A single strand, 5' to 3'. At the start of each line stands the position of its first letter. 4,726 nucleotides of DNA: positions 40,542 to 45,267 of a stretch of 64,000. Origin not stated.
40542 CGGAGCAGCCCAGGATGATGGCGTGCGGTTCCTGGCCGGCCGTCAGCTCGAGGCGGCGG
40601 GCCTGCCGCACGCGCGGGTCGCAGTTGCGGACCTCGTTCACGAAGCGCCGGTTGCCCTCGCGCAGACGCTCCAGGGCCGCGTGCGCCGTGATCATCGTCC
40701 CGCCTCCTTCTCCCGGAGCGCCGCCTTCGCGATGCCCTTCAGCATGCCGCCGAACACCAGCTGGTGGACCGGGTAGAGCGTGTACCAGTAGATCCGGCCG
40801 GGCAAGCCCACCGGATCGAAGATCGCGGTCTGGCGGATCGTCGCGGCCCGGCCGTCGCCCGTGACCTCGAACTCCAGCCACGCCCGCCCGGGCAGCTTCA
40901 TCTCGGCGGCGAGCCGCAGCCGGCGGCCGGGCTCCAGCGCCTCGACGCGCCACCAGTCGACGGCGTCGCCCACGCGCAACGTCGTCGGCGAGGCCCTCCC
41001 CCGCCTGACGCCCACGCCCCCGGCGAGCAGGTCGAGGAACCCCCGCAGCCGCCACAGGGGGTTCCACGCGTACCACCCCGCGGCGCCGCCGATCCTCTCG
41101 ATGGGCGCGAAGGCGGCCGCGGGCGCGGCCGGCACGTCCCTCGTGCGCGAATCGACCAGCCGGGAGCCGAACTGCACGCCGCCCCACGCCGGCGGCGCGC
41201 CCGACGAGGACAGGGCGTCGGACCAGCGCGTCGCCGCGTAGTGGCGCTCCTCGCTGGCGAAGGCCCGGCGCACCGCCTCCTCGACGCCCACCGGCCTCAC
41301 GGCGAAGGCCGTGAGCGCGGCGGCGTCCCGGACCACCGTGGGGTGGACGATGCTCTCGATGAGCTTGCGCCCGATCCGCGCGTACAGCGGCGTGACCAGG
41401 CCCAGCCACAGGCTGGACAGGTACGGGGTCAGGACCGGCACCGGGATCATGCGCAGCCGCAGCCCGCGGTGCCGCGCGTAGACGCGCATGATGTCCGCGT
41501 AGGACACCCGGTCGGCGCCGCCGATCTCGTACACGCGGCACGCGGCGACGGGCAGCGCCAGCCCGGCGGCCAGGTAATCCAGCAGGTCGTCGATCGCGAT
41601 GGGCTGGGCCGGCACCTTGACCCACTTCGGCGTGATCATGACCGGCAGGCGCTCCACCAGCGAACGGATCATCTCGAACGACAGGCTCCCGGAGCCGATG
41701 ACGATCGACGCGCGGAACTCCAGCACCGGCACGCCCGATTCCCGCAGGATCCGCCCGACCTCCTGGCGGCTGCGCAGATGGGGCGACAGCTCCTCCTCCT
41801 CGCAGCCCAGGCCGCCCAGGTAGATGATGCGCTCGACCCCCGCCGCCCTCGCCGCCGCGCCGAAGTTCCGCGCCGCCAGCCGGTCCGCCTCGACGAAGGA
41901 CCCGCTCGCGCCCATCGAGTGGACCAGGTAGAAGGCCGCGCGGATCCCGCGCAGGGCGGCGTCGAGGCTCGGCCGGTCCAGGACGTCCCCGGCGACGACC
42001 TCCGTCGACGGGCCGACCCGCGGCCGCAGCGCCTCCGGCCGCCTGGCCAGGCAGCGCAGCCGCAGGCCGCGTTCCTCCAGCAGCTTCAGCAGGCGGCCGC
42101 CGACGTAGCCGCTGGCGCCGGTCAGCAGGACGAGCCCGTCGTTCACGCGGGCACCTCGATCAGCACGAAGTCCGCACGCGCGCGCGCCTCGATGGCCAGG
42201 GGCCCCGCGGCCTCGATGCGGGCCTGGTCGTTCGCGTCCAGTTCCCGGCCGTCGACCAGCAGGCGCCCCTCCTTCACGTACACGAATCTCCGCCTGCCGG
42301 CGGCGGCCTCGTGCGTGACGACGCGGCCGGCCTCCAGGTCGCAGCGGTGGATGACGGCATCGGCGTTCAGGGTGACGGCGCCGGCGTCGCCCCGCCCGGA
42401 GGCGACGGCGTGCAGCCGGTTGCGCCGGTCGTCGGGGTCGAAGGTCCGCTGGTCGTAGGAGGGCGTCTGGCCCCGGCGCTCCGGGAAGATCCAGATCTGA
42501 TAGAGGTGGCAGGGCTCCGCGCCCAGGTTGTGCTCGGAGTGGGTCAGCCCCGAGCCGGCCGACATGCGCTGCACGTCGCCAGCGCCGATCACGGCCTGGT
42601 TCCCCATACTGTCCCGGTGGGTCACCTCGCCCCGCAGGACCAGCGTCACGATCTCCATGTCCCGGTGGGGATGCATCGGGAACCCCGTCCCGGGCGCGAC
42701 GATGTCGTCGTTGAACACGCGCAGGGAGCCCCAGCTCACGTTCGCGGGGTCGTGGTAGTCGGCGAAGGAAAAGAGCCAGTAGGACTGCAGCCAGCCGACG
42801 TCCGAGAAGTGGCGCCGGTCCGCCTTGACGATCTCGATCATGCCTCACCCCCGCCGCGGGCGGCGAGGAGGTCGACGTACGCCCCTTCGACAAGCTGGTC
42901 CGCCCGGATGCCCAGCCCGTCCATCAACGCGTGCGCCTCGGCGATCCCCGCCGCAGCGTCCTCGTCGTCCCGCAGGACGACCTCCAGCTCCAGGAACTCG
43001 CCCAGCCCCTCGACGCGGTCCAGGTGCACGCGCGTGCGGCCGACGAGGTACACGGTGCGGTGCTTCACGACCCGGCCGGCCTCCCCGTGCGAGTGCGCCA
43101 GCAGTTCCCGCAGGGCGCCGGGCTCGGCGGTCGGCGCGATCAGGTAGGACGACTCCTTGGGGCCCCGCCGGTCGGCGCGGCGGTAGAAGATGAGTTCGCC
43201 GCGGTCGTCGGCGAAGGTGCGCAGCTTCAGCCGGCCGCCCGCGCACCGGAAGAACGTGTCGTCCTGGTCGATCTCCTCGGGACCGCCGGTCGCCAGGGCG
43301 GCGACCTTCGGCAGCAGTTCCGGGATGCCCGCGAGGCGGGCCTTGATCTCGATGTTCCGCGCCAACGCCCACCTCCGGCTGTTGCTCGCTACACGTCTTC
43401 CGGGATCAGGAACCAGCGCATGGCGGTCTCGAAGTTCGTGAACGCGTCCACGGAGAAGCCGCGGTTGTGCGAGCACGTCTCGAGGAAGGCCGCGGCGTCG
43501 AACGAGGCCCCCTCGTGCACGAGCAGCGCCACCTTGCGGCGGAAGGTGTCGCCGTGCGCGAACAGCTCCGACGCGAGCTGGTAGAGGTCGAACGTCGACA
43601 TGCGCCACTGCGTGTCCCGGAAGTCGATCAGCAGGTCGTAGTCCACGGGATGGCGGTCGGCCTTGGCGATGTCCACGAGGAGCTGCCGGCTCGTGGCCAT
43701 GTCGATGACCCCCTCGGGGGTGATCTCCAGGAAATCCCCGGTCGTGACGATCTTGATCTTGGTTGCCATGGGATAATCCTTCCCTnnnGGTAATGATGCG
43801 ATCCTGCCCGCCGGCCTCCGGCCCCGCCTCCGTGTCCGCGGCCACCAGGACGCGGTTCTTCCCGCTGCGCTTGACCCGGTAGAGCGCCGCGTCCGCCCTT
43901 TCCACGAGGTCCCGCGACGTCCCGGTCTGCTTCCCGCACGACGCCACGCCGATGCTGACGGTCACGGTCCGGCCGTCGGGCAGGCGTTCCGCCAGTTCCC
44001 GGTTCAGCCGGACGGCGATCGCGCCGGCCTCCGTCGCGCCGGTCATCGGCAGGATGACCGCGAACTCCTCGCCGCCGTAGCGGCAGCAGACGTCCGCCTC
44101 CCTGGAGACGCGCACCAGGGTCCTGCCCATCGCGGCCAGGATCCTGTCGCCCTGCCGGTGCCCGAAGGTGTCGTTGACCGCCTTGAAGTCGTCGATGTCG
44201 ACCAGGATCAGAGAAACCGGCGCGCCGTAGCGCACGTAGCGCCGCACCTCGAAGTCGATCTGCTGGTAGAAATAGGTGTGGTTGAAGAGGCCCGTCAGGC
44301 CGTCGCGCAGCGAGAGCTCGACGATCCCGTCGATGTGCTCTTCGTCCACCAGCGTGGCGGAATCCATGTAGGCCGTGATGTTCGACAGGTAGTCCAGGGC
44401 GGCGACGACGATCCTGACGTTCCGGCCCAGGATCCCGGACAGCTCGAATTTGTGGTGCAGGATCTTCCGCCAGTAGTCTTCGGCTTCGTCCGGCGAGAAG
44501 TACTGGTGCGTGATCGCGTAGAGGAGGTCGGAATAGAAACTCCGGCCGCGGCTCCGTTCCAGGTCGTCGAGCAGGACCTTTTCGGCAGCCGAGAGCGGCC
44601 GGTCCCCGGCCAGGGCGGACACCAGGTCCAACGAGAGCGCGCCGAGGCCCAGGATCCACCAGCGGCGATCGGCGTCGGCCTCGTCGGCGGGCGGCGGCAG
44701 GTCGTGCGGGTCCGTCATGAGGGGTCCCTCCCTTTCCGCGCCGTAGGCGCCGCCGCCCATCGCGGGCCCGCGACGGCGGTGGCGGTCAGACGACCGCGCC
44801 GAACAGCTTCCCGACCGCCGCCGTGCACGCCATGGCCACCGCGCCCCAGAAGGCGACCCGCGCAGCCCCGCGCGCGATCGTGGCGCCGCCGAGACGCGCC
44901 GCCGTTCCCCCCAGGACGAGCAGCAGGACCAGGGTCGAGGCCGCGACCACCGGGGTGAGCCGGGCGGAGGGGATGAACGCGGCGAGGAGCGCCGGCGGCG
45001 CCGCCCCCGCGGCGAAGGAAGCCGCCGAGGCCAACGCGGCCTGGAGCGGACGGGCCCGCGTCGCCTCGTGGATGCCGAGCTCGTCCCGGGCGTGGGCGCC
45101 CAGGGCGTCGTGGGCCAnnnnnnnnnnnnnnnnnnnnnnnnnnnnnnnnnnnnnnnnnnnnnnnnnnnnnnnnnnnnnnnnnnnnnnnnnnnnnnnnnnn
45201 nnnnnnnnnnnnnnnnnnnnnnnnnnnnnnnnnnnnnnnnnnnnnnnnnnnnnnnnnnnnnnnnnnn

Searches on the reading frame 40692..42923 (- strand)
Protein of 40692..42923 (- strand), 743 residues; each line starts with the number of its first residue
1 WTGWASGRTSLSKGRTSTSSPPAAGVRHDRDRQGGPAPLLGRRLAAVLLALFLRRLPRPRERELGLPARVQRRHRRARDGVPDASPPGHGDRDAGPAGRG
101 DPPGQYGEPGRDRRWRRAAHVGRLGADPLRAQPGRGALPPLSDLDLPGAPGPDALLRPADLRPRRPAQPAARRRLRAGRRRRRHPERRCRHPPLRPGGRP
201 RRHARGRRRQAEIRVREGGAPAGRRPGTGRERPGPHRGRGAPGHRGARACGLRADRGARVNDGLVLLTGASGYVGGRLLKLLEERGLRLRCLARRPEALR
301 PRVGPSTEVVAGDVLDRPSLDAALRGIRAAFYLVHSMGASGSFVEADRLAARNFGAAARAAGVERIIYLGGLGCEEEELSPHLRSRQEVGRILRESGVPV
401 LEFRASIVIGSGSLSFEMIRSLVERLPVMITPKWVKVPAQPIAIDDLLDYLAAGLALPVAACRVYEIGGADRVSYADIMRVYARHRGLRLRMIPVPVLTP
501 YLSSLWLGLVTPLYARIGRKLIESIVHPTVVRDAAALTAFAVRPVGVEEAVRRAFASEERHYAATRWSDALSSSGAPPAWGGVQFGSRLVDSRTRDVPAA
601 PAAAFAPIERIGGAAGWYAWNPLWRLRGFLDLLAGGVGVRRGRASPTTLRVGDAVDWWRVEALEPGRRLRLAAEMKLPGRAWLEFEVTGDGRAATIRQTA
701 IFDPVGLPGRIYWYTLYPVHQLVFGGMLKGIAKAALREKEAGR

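Call 12: search_protein_families(library=pfam, proteins=[window:40692-42923:-], max_evalue=0.001)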
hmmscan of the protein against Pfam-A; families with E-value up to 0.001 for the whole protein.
window:40692-42923:- (743 aa): 5 families
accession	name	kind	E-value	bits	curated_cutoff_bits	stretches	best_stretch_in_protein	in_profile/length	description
PF11066.14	DUF2867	-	1.7e-34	119.6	27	1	587-727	5-142/142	Protein of unknown function (DUF2867)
PF13460.12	NAD_binding_10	-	3.2e-15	56.9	27.2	1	269-393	1-121/184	NAD(P)H-binding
PF05368.20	NmrA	-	7.3e-11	42.6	27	1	263-495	3-243/298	NmrA-like family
PF01370.27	Epimerase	-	5.2e-09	36.3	20.9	1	265-370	1-114/240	NAD dependent epimerase/dehydratase family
PF01073.25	3Beta_HSD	-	0.00042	19.9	22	1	267-369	2-114/280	3-beta hydroxysteroid dehydrogenase/isomerase family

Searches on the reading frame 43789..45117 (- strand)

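Call 81: search_protein_families(library=pfam, proteins=[window:43789-45117:-], max_evalue=0.00001)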
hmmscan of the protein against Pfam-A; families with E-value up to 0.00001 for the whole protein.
window:43789-45117:- (443 aa): 1 family
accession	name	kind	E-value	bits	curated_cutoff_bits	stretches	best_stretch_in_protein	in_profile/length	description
PF00990.26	GGDEF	-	8.8e-41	139.8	23.8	1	270-422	2-161/161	Diguanylate cyclase, GGDEF domain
